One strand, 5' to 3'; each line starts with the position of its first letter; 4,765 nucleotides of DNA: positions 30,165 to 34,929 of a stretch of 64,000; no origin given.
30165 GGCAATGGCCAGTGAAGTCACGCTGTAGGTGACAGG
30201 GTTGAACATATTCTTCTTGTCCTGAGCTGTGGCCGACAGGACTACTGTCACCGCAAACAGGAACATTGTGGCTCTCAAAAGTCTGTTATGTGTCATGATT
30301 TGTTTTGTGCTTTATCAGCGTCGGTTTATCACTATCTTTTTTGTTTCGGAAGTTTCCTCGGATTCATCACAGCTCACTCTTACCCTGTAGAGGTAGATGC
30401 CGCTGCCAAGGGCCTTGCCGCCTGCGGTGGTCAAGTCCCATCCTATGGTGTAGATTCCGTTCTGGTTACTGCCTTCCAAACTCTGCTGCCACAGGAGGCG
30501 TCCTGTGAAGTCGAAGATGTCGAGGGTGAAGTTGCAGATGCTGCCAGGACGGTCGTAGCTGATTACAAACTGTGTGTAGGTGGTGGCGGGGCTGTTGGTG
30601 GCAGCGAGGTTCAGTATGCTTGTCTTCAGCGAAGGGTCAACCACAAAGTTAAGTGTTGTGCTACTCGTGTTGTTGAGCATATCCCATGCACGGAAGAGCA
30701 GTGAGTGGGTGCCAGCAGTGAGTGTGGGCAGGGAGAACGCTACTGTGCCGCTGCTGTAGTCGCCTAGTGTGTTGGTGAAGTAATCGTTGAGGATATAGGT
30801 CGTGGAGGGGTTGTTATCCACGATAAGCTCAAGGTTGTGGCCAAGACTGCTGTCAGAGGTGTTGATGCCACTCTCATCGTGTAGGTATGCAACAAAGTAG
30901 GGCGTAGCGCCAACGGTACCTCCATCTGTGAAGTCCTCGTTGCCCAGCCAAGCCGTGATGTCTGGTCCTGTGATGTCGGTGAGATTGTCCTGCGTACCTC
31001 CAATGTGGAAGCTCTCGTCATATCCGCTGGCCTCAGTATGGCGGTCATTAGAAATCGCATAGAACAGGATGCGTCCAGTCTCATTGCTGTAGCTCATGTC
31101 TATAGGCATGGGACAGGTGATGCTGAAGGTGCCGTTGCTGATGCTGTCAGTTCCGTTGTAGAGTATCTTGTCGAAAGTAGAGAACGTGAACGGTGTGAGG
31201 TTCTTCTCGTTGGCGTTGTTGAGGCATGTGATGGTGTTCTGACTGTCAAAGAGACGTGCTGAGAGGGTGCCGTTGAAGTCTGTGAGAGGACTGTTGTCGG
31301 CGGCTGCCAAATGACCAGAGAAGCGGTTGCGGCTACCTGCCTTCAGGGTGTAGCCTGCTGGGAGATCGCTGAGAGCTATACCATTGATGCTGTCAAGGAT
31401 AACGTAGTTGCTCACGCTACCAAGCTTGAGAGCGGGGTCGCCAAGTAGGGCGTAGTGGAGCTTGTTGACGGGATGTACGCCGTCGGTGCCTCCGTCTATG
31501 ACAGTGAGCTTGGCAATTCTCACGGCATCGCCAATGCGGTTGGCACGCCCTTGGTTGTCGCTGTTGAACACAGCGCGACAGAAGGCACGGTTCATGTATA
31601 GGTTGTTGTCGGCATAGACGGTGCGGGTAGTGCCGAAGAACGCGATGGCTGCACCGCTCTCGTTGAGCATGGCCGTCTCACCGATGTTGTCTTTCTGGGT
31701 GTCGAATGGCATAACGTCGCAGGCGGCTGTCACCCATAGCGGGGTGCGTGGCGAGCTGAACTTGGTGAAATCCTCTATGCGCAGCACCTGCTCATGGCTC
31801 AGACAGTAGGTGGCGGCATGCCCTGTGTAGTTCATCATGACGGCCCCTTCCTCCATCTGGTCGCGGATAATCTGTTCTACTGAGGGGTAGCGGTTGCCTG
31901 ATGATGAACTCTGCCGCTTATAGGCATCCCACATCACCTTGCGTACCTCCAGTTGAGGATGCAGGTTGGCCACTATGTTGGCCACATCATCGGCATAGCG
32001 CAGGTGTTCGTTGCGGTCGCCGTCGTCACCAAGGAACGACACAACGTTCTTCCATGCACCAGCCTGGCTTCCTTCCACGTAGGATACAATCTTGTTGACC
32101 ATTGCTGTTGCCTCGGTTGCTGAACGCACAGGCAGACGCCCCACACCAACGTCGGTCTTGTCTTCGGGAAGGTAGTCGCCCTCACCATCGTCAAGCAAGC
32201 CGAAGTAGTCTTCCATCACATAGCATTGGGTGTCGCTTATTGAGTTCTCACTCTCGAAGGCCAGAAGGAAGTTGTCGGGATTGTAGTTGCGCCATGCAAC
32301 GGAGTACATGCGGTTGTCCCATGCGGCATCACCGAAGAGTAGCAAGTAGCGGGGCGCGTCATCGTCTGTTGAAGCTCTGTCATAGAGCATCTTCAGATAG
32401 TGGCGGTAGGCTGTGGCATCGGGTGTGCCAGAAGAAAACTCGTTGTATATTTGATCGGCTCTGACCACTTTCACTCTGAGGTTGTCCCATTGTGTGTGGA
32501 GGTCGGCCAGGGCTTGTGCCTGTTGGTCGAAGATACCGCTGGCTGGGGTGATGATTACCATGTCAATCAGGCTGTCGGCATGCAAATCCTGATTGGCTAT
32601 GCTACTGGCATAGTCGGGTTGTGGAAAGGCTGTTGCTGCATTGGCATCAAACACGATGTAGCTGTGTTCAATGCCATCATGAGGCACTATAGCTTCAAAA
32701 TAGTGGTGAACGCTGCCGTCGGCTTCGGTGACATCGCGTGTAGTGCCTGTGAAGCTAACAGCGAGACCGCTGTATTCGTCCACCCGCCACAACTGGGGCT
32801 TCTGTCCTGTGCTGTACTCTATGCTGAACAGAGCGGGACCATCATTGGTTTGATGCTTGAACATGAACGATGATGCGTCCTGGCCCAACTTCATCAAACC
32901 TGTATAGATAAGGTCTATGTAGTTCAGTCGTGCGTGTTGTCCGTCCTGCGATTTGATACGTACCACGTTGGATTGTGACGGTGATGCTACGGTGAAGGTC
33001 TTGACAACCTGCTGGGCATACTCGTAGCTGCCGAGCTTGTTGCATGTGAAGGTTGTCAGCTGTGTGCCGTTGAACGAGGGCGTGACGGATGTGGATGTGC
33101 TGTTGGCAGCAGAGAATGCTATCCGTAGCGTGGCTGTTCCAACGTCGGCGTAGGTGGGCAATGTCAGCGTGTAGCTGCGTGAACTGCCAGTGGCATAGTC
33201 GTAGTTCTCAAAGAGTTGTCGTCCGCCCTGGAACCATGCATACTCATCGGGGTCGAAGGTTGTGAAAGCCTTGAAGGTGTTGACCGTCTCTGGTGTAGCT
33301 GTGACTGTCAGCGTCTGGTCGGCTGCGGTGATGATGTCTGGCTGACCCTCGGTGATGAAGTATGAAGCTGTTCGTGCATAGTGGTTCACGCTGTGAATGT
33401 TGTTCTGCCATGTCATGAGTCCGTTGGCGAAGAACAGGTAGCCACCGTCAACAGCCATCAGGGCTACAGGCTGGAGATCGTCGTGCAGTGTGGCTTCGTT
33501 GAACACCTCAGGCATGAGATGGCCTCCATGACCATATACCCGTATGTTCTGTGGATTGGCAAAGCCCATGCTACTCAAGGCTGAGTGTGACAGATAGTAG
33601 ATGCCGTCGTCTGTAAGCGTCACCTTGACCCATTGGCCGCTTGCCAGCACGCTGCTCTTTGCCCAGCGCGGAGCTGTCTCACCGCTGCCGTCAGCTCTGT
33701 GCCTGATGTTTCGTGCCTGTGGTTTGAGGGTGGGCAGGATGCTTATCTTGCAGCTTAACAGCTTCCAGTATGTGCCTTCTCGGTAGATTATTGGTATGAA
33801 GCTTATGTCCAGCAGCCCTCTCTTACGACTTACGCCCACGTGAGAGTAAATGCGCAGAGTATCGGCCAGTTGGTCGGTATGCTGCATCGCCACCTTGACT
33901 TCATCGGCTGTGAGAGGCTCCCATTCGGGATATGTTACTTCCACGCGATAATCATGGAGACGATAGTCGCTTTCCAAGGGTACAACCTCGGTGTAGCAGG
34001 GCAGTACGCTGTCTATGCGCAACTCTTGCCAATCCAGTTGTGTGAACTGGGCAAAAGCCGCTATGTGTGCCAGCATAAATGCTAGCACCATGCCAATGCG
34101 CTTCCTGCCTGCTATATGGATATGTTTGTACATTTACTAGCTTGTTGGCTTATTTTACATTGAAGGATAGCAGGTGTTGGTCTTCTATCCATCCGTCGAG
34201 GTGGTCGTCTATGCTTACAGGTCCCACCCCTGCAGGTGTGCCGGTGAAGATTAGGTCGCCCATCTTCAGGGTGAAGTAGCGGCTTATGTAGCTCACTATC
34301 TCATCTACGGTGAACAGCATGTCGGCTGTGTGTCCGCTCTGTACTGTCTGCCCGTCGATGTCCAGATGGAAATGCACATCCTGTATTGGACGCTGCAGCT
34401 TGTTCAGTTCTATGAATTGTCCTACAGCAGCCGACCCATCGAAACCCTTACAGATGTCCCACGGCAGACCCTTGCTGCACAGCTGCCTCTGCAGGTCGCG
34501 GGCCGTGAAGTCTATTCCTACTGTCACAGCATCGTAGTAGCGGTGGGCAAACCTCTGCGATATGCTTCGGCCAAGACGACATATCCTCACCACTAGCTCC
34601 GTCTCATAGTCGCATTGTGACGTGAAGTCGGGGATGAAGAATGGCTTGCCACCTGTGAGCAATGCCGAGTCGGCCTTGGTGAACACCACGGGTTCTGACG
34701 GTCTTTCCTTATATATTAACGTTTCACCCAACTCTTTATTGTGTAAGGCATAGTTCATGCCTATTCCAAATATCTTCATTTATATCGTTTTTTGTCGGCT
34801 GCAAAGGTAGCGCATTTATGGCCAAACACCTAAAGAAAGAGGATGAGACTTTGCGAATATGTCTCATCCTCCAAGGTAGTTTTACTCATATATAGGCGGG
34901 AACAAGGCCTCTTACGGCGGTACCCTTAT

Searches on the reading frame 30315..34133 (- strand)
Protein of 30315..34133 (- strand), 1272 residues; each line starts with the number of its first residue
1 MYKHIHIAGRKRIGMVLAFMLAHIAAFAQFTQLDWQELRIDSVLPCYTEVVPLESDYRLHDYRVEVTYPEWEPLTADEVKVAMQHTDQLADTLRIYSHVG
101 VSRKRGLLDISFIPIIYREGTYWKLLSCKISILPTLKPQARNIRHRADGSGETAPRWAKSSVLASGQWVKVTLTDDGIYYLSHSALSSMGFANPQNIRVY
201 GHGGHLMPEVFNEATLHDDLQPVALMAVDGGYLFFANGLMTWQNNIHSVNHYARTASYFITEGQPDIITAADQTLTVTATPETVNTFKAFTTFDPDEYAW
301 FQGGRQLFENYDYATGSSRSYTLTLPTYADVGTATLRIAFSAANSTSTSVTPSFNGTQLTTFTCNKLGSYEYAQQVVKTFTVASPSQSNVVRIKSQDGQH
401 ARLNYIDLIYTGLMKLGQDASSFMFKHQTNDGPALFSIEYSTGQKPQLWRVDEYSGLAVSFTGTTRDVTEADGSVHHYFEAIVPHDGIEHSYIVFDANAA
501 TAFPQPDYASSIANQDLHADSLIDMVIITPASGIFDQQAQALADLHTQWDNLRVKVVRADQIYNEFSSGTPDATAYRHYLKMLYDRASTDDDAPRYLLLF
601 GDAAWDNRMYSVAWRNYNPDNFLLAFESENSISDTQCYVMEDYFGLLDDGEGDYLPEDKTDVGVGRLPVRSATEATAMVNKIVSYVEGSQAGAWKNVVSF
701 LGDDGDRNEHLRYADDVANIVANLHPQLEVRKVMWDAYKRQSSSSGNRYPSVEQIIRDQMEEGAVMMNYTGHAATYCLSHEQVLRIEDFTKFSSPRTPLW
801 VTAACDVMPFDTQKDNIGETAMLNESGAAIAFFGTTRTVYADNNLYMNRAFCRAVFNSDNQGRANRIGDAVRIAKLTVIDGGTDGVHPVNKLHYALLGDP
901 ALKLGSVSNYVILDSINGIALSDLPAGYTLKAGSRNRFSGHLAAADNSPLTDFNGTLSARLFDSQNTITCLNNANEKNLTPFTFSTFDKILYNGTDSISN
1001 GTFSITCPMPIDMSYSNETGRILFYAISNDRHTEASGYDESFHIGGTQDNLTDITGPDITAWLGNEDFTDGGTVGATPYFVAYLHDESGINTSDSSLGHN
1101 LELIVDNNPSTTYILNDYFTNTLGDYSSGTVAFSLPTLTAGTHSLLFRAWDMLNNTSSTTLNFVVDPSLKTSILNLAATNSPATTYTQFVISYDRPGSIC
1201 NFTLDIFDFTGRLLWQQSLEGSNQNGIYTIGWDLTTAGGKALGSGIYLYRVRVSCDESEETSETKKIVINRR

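Call 79: search_protein_families(library=pfam, proteins=[window:30315-34133:-], max_evalue=0.00001)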
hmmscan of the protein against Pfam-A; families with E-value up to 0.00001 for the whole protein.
window:30315-34133:- (1272 aa): 1 family
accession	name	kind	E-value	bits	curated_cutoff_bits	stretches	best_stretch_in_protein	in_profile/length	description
PF01364.23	Peptidase_C25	-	5e-94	316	23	1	525-904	1-374/374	Peptidase family C25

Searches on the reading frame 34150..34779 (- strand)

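Call 79: search_protein_families(library=pfam, proteins=[window:34150-34779:-], max_evalue=0.00001)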
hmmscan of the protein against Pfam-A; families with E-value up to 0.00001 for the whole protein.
window:34150-34779:- (209 aa): 1 family
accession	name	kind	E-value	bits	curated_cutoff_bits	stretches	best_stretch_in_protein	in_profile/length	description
PF01557.24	FAA_hydrolase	-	2.9e-44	151.8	23.9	1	2-200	1-195/214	Fumarylacetoacetate (FAA) hydrolase C-terminal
